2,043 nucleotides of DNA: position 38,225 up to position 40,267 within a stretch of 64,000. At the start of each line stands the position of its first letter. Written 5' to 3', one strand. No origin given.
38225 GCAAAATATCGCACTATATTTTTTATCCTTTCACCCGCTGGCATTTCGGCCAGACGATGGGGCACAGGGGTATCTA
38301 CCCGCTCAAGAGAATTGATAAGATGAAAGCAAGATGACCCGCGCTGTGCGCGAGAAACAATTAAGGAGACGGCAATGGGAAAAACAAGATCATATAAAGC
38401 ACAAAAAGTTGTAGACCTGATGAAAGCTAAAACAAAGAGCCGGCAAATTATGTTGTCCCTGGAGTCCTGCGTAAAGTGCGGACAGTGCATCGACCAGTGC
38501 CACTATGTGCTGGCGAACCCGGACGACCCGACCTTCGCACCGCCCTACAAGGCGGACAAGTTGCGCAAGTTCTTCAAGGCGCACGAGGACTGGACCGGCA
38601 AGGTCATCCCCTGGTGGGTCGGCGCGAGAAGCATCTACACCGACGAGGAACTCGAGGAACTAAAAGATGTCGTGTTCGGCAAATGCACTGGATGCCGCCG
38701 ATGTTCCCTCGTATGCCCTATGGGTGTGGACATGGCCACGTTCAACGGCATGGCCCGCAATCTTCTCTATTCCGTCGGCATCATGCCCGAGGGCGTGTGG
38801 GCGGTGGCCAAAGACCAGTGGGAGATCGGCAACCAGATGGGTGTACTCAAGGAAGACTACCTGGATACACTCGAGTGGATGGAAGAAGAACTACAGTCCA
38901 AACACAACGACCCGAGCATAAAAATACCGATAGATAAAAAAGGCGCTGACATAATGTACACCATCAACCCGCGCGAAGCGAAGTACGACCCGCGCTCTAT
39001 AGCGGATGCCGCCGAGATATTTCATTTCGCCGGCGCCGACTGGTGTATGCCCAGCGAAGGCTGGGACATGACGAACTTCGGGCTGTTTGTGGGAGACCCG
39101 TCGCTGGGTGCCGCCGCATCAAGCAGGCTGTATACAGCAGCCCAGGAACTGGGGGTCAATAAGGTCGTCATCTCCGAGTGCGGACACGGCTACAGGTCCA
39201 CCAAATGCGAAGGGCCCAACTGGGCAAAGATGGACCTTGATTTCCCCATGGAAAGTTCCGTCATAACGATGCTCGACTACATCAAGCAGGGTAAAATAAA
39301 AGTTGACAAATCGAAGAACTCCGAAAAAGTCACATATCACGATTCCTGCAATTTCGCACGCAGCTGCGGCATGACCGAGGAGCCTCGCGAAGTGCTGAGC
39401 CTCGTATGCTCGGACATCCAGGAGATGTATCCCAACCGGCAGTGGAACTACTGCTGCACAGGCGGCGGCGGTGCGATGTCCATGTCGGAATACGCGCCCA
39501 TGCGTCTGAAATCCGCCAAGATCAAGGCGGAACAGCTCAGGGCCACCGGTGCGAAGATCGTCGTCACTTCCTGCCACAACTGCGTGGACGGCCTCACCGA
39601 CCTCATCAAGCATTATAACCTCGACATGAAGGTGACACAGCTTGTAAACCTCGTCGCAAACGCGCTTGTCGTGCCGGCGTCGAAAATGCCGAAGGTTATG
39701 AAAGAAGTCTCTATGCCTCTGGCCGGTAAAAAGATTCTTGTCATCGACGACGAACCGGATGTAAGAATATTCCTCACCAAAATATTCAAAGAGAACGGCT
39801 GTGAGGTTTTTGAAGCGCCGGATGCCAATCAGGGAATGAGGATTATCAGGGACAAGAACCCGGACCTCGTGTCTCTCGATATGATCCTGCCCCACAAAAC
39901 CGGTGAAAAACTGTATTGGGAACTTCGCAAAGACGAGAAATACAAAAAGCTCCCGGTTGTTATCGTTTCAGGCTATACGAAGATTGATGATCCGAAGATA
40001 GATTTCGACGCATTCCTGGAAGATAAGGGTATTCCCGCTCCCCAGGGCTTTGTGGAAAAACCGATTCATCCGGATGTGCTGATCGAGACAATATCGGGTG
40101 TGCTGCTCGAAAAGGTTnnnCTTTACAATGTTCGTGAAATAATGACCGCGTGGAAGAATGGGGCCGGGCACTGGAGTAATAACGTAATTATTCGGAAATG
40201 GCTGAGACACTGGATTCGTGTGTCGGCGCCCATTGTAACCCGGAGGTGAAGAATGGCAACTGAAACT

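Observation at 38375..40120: HdrD/DsrK-type Fe-S oxidoreductase with a C-terminal receiver domain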

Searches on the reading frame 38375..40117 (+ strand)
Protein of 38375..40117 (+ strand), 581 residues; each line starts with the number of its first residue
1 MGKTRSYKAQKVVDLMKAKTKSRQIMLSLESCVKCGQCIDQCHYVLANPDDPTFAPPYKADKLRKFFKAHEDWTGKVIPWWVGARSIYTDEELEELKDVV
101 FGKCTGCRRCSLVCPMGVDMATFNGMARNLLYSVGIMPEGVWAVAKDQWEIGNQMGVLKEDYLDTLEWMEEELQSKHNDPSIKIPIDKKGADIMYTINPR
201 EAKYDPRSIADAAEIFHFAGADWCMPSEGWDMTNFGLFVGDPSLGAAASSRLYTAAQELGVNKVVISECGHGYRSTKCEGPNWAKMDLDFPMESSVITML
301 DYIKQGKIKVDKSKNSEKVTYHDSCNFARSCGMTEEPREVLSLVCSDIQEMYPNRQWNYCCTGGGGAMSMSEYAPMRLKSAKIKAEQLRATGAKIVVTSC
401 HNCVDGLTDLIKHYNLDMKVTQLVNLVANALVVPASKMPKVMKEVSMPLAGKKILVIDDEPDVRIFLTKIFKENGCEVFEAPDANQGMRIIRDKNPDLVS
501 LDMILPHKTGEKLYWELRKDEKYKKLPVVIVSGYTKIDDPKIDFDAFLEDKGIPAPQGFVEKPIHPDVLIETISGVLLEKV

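Call 8: search_protein_families(library=pfam, proteins=[window:38375-40117:+], max_evalue=0.01)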
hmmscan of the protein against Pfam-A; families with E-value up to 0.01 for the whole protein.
window:38375-40117:+ (581 aa): 15 families
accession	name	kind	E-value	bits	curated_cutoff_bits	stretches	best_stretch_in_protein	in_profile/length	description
PF00072.30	Response_reg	-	1.1e-16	61.4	30.2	1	454-573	1-110/111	Response regulator receiver domain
PF02754.22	CCG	-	4.8e-10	39.9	20.6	1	319-403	1-80/85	Cysteine-rich domain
PF13183.11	Fer4_8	-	9.5e-10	39.3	27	1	29-118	2-68/68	4Fe-4S dicluster domain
PF13187.11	Fer4_9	-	1.1e-07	32.1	27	1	103-120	1-18/52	4Fe-4S dicluster domain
PF13237.11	Fer4_10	-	3.2e-07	30.6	25.5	1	103-122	8-29/53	4Fe-4S dicluster domain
PF13534.11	Fer4_17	-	3.9e-06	27.8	22.2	1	31-119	1-61/61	4Fe-4S dicluster domain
PF13746.11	Fer4_18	-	5.7e-06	26.9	27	0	91-121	48-78/114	4Fe-4S dicluster domain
PF12837.12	Fer4_6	-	8.6e-06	25.9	25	1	103-118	8-23/24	4Fe-4S binding domain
PF12838.12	Fer4_7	-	3.4e-05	24.7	27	1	31-118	1-52/52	4Fe-4S dicluster domain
PF12797.12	Fer4_2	-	8.3e-05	22.8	24.5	1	101-115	7-21/22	4Fe-4S binding domain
PF00037.32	Fer4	-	9.4e-05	22.5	21.1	1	100-117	4-21/24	4Fe-4S binding domain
PF12800.12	Fer4_4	-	0.00011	22.7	24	1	30-44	2-16/17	4Fe-4S binding domain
PF25160.1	LdpA_Fe-S-bd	-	0.00017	21.7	27.6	1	97-117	21-41/49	LdpA Fe-S cluster-binding domain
PF14697.11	Fer4_21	-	0.00034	21.1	35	1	98-116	35-53/59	4Fe-4S dicluster domain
PF13484.11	Fer4_16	-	0.0043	18.3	30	0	32-116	2-65/66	4Fe-4S double cluster binding domain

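Call 10: search_protein_families(library=ncbifam, proteins=[window:38375-40117:+], max_evalue=0.01)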
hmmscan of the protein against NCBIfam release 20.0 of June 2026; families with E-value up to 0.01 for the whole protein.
window:38375-40117:+ (581 aa): 94 families (the best 25 are shown)
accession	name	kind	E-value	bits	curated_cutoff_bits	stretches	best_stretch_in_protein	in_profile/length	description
NF045711.1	sulf_resp_HmcF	equivalog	1.3e-99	334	750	1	10-435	41-453/457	sulfate respiration complex iron-sulfur protein HmcF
NF045724.1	ferredox_TmcB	equivalog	9.9e-95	317.6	735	1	8-429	19-426/430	electron transfer complex ferredoxin TmcB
NF045796.1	DsrK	equivalog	3.8e-79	266.4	400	1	13-434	32-438/453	sulfate reduction electron transfer complex DsrMKJOP subunit DsrK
NF045717.1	DVU0259_DivK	exception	9.3e-23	80.6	160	1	452-537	3-88/117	DVU0259 family response regulator domain-containing protein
NF045670.1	quin_L_LdhH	equivalog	9.1e-18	63.9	800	1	296-427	576-705/706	L-lactate dehydrogenase (quinone) large subunit LdhH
NF004898.0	PRK06259.1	equivalog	4.4e-17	61.9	385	1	310-430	370-487/488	fumarate reductase (CoM/CoB) subunit TfrB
TIGR02154.1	PhoB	equivalog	2e-13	50.2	296.2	1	451-539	2-90/226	phosphate regulon transcriptional regulator PhoB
NF051870.1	NAssimRespRegNtrX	equivalog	5.7e-12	45.3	600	1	453-573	3-115/452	nitrogen assimilation response regulator NtrX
NF045505.1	RR_RssB_Pseudo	equivalog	9.3e-12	44.7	700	1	452-539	6-91/394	two-component system response regulator RssB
NF007969.0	PRK10693.1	equivalog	9.6e-12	44.6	329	1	447-538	3-92/337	two-component system response regulator RssB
NF040534.1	resp_reg_YycF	equivalog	2.2e-10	40.2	340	1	452-532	1-78/231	response regulator YycF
NF045944.1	ResRegRpaBCyano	equivalog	4.1e-10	39.4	330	1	455-539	1-82/229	response regulator transcription factor RpaB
NF045663.1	diclust_near_Sec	equivalog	1e-09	37.1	530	2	295-409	511-620/759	pyridine nucleotide-disulfide oxidoreductase/dicluster-binding protein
NF007005.1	PRK09468.1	equivalog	1.1e-09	38.1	331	1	452-577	4-119/237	osmolarity response regulator transcription factor OmpR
NF007135.0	PRK09581.1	equivalog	1.5e-09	37.2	474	1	453-542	4-92/457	PleD family two-component system response regulator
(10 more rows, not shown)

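Call 11: find_homologous_proteins(query=window:38375-40117:+)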
Query window:38375-40117:+ (581 aa): 3074 proteins with E <= 0.001 among 8000 candidates; the best 120 are listed.
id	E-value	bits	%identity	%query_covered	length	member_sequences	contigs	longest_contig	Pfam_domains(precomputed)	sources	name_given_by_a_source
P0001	0.0e+0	1362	100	100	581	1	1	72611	PF13746.12,PF13534.12,PF02754.22,PF13237.12,PF13183.12,PF00072.31,PF13187.12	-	-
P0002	0.0e+0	1170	84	100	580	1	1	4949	PF13746.12,PF13534.12,PF02754.22,PF13237.12,PF13183.12,PF00072.31,PF13187.12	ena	-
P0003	0.0e+0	1097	79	100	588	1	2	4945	PF13746.12,PF13534.12,PF02754.22,PF13237.12,PF13183.12,PF00072.31,PF13187.12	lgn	-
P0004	0.0e+0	1067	77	99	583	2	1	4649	PF13534.12,PF02754.22,PF13237.12,PF13183.12,PF00072.31,PF13187.12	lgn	-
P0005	0.0e+0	1064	78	99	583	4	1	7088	PF12837.13,PF13534.12,PF02754.22,PF13237.12,PF13183.12,PF00072.31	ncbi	-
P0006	0.0e+0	1041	74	100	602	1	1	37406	PF13534.12,PF02754.22,PF13237.12,PF13183.12,PF00072.31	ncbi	ncbi:MAG: response regulator [bacterium]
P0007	2.5e-293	992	71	100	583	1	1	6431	PF13534.12,PF02754.22,PF13237.12,PF13183.12,PF00072.31,PF13187.12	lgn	-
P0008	4.4e-293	991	73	100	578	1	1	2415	PF13534.12,PF02754.22,PF13183.12,PF00072.31,PF13187.12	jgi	jgi:Fe-S oxidoreductase/CheY-like chemotaxis protein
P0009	1.0e-292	990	72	99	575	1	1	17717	PF13534.12,PF02754.22,PF13183.12,PF00072.31,PF13187.12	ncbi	-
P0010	1.0e-292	990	72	99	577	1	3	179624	PF13534.12,PF02754.22,PF13183.12,PF00072.31,PF13187.12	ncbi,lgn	-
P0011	1.8e-292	989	73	100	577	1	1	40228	PF13534.12,PF02754.22,PF13183.12,PF00072.31,PF13187.12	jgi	jgi:Fe-S oxidoreductase/CheY-like chemotaxis protein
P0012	1.0e-291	987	71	100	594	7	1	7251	PF13534.12,PF02754.22,PF13237.12,PF13183.12,PF00072.31,PF13187.12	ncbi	-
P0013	3.2e-291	985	70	100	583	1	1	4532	PF13534.12,PF02754.22,PF13237.12,PF13183.12,PF00072.31,PF13187.12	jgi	jgi:Fe-S oxidoreductase/CheY-like chemotaxis protein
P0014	8.8e-290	981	70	99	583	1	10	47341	PF13534.12,PF02754.22,PF13237.12,PF13183.12,PF00072.31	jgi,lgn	-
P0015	1.3e-289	980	71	100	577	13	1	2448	PF12838.13,PF13534.12,PF02754.22,PF13237.12,PF13183.12,PF00072.31,PF13187.12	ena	-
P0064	3.3e-282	956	69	100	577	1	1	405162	PF13534.12,PF02754.22,PF13237.12,PF13183.12,PF00072.31,PF13187.12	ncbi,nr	ncbi:MAG: response regulator [Bryobacteraceae bacterium]|nr:response regulator [Bryobacteraceae bact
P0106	4.0e-275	932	68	99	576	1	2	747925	PF13534.12,PF02754.22,PF13237.12,PF13183.12,PF00072.31,PF13187.12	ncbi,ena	ncbi:MAG: response regulator [Candidatus Binataceae bacterium]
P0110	2.1e-274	930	67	99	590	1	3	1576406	PF12837.13,PF13534.12,PF02754.22,PF13237.12,PF13183.12,PF00072.31,PF13187.12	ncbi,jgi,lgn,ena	-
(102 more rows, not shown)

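Call 13: find_related_loci(query=A1, collection=genome_contigs, flank=8000)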
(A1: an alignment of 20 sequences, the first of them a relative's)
Query A1 (581 aa) in genome_contigs; peptide patterns used: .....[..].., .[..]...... (x = any residue, [..] = any of these).
599 stretches matched a pattern (row limit reached: there are more); 518 encode a relative of the query (tblastn E <= 1e-3); the best 80 are kept; 80 distinct loci.
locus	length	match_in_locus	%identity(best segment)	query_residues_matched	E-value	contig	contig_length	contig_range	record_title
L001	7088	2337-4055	78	3-577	0e+0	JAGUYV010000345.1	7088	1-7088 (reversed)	MAG: bacterium isolate DeMMO6_30 c_000000066412, whole genome shotgun sequence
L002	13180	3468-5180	72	1-577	0e+0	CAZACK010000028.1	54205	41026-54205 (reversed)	MAG TPA_asm: uncultured Solibacteraceae bacterium isolate binchicken_co107_188 genome assembly, contig: NODE_1519_length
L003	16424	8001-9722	72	1-580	0e+0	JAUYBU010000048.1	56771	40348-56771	MAG: Bryobacterales bacterium isolate C20_concoct.bin.137 C20_k141_61023, whole genome shotgun sequence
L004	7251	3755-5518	71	1-581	0e+0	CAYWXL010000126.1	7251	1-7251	MAG TPA_asm: uncultured Solibacteraceae bacterium isolate SRP216583_co2_198 genome assembly, contig: NODE_8898_length_72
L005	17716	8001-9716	71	4-581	0e+0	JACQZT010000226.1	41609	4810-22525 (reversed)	MAG: Acidobacteria bacterium isolate NC_groundwater_1574_Pr3_B-0.1um_66_12 SR-2_scaffold_141_1611897, whole genome shotg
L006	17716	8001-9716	71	2-577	0e+0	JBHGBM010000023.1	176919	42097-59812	MAG: Bryobacteraceae bacterium isolate SBS.BIN.100 SBSBIN100_contig_23, whole genome shotgun sequence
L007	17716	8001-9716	69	1-579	0e+0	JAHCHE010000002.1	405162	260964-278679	MAG: Bryobacteraceae bacterium isolate TGS_ACI2 ACI2_2, whole genome shotgun sequence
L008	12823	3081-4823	68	1-581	0e+0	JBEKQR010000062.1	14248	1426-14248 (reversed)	MAG: Candidatus Korobacteraceae bacterium isolate SPRUCE 492 SPRUCE_492_62, whole genome shotgun sequence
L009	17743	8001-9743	70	1-577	0e+0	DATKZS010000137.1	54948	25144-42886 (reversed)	MAG TPA_asm: bacterium isolate SMAG_U14251 k141_4167661, whole genome shotgun sequence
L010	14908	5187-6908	69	1-580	0e+0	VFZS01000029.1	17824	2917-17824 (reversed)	MAG: Acidobacteria bacterium isolate K_DeepCast_250m_m1_110 K_DeepCast_250m_m1_110_Ga0194125_10006179, whole genome shot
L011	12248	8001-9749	67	5-581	0e+0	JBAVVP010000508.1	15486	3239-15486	MAG: Terriglobales bacterium isolate MFD02889_ilm_asm_bin16 k127_17527, whole genome shotgun sequence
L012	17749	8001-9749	67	5-581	0e+0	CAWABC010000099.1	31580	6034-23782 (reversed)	MAG: uncultured Acidobacteriaceae bacterium isolate MFD01299.bin.3.31 genome assembly, contig: contig_85235, whole genom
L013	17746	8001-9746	67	5-580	0e+0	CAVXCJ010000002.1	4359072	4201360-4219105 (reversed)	MAG: Terriglobia bacterium isolate MFD04408.bin.1.174 genome assembly, contig: contig_28461, whole genome shotgun sequen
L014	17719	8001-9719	68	1-577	0e+0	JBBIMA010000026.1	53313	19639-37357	MAG: Solibacteraceae bacterium isolate BR2S70218_bin_221 NODE_811_length_53313_cov_7.105073, whole genome shotgun sequen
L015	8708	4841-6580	66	1-581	0e+0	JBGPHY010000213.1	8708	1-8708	MAG: Terriglobia bacterium isolate OBJ_0618_7090110_347 k141_4009967_length_8708_cov_14.0023, whole genome shotgun seque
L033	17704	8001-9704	63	5-577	0e+0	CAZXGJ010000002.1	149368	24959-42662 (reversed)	MAG TPA_asm: uncultured Ignavibacteriaceae bacterium isolate binchicken_co58_56 genome assembly, contig: NODE_86_length_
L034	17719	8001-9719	63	1-577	0e+0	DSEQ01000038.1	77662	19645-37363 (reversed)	MAG TPA_asm: Candidatus Zixiibacteriota bacterium isolate SpSt-1246 Ga0116196_1000022, whole genome shotgun sequence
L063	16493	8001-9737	61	1-577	0e+0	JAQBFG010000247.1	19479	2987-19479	MAG: Candidatus Zixiibacteriota bacterium isolate MAG_439_bin-06 439_bin-06_ctg-247, whole genome shotgun sequence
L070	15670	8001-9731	63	1-577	0e+0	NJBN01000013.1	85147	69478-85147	MAG: candidate division LCP-89 bacterium B3_LCP 144, whole genome shotgun sequence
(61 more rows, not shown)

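Call 28: search_solved_structures(query=window:38375-40117:+, max_evalue=0.001, show_alignments=2)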
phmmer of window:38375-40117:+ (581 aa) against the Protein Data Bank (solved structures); distinct sequences matched with E-value up to 0.001: 99 (the best 60 are shown).
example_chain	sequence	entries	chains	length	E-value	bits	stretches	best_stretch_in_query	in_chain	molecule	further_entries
9xzo_A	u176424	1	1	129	5.7e-11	44.9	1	453-577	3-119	De novo protein M1X0B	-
1pey_A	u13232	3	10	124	3.9e-10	42.2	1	451-538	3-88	Sporulation initiation phosphotransferase F | SPORULATION RESPONSE REGULATORY PROTEIN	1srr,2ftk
4ja2_A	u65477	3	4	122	4.4e-10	42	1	451-542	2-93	Response regulator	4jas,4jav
3q15_C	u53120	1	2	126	5.7e-10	41.6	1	451-538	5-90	Sporulation initiation phosphotransferase F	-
1f51_E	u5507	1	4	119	6e-10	41.6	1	452-538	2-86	SPORULATION INITIATION PHOSPHOTRANSFERASE F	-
1fsp_A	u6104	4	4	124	7.3e-10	41.3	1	451-538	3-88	STAGE 0 SPORULATION PROTEIN F | SPORULATION RESPONSE REGULATORY PROTEIN | Sporulation initiation phosphotransferase F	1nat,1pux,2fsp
2jvj_A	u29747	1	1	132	7.4e-10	41.2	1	451-538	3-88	Sporulation initiation phosphotransferase F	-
3f6p_A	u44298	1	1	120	7.5e-10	41.2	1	452-537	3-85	Transcriptional regulatory protein yycF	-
2jvi_A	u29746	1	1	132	8.3e-10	41.1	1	451-538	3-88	Sporulation initiation phosphotransferase F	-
2zwm_A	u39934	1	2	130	8.9e-10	41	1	452-536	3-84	Transcriptional regulatory protein yycF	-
2jvk_A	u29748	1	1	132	1.2e-09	40.6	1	451-538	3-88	Sporulation initiation phosphotransferase F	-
6azr_B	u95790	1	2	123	7.1e-09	38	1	451-542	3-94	Chemotaxis regulator-transmits chemoreceptor signals to flagelllar motor components CheY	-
3dge_C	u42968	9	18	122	1e-08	37.5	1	451-542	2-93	Response regulator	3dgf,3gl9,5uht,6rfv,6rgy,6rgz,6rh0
5t3y_A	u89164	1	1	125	1.8e-08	36.7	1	453-574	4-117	Two-component system response regulator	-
3a0r_B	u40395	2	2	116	2.4e-08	36.3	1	452-536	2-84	Response regulator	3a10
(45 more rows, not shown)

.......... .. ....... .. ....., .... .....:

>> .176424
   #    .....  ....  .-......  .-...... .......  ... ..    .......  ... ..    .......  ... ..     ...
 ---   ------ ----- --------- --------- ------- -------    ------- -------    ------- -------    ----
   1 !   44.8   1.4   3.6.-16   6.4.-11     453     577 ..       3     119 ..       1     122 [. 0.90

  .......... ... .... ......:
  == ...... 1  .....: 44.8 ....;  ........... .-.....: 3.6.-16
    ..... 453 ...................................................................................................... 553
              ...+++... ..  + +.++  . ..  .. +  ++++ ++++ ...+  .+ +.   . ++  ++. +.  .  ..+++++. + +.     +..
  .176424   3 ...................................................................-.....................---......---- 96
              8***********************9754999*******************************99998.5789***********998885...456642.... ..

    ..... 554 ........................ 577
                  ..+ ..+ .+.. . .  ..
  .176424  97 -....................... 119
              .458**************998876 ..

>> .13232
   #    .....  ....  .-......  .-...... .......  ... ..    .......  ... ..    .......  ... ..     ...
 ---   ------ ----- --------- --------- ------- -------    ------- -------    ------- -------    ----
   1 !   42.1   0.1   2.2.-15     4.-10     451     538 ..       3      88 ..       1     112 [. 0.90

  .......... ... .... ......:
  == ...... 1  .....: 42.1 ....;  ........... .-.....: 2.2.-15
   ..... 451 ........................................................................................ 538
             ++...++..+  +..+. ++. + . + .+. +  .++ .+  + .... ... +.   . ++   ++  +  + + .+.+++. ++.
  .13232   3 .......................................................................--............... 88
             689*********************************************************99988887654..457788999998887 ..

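Call 39: predict_structure(alignment_id=A1)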
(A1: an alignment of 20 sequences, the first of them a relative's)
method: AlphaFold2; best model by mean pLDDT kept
length: 581 residues; sequences in the alignment: 20
mean_pLDDT: 69.7   pTM: 0.52
mean pLDDT of the five models: 69.7, 67.7, 64.5, 63.6, 63.6
residues with pLDDT >= 90: 118; 70-90: 199; 50-70: 126; < 50: 138
segments of 3 or more residues with pLDDT < 50: 21-55, 69-80, 103-120, 140-157, 232-241, 270-279, 361-374, 437-445, 535-541
pLDDT, mean of each block of 10 residues (from residue 1): 73 67 46 40 37 49 57 38 62 71 45 41 59 62 34 46 84 86 93 81 72 93 83 43 62 86 77 44 67 86 95 94 63 77 93 60 39 54 85 88 73 88 91 63 55 90 84 90 86 92 71 85 88 55 66 79 79 76 40
secondary structure, 60 per line:
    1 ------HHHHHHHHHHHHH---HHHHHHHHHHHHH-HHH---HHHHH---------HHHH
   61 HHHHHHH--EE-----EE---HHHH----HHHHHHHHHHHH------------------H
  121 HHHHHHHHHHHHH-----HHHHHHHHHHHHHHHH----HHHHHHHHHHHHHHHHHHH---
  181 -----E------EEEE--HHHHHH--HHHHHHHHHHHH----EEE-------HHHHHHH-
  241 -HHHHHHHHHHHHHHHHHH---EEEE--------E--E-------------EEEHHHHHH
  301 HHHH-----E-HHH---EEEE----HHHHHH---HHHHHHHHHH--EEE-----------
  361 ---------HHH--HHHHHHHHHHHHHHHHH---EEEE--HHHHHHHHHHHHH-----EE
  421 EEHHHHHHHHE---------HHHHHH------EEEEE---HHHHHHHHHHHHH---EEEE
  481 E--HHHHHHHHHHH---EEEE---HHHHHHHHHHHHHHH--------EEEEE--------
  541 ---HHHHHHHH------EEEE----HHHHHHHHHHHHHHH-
elements in order: H7-19 H23-35 H43-47 H57-67 H82-85 H90-101 H120-133 H139-154 H159-177 E193-196 H199-204 H207-218 E223-225 H233-239 H242-259 E263-266 E292-294 H295-304 E318-321 H326-331 H335-344 E347-349 H375-391 E395-398 H401-413 E419-422 H423-430 H441-446 E453-457 H461-473 E477-481 H484-494 E498-501 H505-519 E528-532 H544-551 E558-561 H566-580

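Call 41: search_protein_representatives(protein=window:38375-40117:+)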
Query: 581 residues. Proteins with E-value up to 0.001 (for the whole library): 78954; up to 1e-10: 6010; up to 1e-30: 216. The best 150 are listed.
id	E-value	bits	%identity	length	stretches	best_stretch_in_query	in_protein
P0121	3.0e-206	703.0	54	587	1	9-576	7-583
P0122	3.7e-142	491.4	68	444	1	116-439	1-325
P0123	2.5e-121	422.6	66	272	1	4-272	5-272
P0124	1.2e-112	393.9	60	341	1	225-512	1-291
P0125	4.0e-111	388.9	43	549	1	22-436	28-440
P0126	1.7e-110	386.8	67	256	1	127-380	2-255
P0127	1.6e-107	377.0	41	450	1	27-438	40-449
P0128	6.1e-105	368.5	57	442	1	13-285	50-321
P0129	5.2e-103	362.1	73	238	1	221-435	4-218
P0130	4.7e-102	358.9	69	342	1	28-247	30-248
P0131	7.0e-98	345.2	67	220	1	4-217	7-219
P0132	2.3e-91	323.6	60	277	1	13-236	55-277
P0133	4.2e-88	312.9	48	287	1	155-435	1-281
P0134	7.8e-88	312.0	41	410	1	27-432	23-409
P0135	1.3e-86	308.0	47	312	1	116-436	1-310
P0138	2.7e-84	300.3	38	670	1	21-431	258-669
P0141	7.3e-83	295.6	35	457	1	19-431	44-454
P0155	2.3e-69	251.0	34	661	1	22-436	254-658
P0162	3.9e-65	237.0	34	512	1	20-441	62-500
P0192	1.4e-52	195.6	33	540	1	24-430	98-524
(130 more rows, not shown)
